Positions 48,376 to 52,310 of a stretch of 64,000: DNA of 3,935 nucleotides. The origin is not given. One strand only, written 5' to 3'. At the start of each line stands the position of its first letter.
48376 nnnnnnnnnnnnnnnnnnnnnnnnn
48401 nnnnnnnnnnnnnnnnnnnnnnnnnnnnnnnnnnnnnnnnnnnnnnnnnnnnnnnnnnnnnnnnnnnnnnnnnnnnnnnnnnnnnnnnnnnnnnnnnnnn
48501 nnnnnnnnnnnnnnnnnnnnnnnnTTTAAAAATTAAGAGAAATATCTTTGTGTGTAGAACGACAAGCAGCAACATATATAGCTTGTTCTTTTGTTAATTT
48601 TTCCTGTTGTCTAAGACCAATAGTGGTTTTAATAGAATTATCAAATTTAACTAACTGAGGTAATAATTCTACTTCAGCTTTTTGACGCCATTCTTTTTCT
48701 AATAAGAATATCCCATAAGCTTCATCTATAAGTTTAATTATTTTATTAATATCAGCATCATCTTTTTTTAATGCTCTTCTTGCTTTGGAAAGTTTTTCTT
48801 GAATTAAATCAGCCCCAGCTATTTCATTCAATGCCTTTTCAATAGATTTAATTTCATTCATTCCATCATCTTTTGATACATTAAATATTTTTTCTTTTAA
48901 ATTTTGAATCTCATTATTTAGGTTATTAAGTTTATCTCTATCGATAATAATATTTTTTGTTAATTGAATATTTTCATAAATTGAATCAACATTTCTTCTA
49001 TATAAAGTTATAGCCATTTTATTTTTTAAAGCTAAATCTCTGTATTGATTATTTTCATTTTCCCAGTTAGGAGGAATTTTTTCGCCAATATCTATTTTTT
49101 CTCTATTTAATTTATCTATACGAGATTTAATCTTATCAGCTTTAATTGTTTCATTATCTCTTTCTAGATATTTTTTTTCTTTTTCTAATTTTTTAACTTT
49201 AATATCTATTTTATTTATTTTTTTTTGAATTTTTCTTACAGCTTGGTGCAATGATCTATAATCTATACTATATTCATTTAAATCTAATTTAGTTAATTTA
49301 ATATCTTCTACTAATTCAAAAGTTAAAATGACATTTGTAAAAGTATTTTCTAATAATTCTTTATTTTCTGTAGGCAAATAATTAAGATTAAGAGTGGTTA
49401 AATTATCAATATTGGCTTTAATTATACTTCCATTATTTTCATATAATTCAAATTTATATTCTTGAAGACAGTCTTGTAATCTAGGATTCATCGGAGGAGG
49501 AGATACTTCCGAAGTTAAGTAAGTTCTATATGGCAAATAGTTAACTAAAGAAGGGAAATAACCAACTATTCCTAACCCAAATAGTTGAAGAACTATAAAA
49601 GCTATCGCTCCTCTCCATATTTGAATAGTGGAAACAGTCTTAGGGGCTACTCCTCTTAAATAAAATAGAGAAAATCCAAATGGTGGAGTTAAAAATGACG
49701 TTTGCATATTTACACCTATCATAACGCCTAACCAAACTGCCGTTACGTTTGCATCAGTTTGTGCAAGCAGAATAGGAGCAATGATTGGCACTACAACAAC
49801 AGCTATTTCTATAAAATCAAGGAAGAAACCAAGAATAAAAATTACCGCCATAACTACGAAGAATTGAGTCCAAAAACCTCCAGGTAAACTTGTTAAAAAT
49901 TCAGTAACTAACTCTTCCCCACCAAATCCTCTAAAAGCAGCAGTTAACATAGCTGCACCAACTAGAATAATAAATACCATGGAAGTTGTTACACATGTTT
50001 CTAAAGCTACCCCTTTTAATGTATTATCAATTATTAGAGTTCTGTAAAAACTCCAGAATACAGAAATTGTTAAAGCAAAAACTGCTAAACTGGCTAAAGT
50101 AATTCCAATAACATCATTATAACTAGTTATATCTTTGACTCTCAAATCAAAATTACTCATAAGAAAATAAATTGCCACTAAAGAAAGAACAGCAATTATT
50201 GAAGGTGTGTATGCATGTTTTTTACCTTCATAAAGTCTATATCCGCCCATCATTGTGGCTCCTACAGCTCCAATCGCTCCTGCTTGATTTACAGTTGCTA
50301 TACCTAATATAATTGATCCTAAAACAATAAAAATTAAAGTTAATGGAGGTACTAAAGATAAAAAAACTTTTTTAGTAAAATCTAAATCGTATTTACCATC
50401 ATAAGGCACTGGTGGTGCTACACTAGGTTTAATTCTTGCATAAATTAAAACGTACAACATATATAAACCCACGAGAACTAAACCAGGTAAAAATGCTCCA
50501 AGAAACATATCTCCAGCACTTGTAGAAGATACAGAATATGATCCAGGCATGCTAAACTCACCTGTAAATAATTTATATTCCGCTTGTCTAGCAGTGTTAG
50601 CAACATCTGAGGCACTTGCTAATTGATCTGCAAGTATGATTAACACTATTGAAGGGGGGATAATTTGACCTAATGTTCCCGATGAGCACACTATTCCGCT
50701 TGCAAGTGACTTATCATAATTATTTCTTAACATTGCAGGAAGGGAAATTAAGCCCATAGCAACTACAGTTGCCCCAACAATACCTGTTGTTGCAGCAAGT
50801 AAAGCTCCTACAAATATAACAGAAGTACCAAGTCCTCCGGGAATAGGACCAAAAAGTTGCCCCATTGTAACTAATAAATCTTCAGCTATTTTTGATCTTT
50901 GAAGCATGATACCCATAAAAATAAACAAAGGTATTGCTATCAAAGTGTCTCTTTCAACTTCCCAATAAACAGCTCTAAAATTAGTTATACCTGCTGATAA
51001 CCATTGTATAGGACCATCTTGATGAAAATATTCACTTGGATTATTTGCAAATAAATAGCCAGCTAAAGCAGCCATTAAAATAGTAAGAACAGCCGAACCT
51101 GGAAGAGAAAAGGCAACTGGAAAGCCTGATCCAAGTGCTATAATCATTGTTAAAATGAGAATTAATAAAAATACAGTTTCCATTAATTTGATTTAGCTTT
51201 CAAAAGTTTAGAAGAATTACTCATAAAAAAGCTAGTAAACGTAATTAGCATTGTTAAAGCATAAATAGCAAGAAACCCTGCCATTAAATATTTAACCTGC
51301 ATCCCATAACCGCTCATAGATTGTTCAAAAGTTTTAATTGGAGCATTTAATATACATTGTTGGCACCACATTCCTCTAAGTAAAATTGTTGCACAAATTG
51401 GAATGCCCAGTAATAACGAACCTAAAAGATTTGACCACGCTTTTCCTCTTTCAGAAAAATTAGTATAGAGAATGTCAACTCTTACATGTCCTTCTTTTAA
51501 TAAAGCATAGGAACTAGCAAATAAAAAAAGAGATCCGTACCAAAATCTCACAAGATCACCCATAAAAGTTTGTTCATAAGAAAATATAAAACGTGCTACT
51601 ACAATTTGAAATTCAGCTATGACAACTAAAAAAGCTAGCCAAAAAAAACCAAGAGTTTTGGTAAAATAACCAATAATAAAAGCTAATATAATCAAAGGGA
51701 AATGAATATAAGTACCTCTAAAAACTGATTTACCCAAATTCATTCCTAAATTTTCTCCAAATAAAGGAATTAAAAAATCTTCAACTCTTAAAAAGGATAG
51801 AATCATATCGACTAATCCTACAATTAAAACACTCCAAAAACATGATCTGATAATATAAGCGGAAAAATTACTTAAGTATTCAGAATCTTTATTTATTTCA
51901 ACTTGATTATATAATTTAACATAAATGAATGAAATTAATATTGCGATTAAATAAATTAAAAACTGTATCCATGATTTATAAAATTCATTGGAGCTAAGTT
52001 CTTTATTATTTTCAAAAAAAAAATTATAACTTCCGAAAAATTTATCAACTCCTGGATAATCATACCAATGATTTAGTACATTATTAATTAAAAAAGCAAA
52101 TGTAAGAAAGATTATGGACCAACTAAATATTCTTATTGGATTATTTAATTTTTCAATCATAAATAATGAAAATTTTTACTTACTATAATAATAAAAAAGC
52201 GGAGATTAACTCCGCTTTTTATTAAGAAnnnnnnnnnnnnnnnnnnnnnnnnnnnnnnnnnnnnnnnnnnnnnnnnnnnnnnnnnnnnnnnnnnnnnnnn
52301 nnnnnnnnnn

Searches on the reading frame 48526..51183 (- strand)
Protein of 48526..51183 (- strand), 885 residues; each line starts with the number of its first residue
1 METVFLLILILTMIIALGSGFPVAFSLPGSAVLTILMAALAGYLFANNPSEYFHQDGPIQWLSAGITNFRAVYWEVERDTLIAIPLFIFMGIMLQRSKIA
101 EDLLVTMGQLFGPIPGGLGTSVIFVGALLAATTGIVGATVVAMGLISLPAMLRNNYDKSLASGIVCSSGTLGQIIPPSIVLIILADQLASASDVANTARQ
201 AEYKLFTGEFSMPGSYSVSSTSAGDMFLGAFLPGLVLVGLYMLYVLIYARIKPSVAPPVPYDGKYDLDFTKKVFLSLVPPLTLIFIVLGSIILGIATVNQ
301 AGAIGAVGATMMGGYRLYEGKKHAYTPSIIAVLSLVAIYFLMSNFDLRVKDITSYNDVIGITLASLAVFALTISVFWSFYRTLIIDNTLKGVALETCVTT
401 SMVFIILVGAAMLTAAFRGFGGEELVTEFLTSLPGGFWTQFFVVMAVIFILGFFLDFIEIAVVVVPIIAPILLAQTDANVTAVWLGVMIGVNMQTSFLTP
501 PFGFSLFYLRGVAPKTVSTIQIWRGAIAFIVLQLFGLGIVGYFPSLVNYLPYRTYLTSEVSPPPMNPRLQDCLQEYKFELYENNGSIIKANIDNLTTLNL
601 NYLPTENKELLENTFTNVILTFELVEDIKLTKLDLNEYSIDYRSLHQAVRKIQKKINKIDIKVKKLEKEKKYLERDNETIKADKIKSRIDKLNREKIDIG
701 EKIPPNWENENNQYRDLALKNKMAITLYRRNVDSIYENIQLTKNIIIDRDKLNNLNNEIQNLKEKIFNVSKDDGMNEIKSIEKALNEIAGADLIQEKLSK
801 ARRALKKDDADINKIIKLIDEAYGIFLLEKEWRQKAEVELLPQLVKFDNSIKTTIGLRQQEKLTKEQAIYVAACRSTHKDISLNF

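Call 40: search_protein_families(library=pfam, proteins=[window:48526-51183:-], max_evalue=0.001)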
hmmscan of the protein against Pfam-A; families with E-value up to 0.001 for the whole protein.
window:48526-51183:- (885 aa): 1 family
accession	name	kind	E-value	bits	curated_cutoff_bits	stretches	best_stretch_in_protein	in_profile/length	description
PF06808.19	DctM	-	1.6e-65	222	23.8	3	11-189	2-159/413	Tripartite ATP-independent periplasmic transporter, DctM component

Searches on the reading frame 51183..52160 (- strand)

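Call 40: search_protein_families(library=pfam, proteins=[window:51183-52160:-], max_evalue=0.001)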
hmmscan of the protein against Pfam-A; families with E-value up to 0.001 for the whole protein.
window:51183-52160:- (325 aa): 1 family
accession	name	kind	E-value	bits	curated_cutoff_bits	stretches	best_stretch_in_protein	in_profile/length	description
PF04290.18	DctQ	-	2.5e-11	44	28.3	1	186-309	8-124/132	Tripartite ATP-independent periplasmic transporters, DctQ component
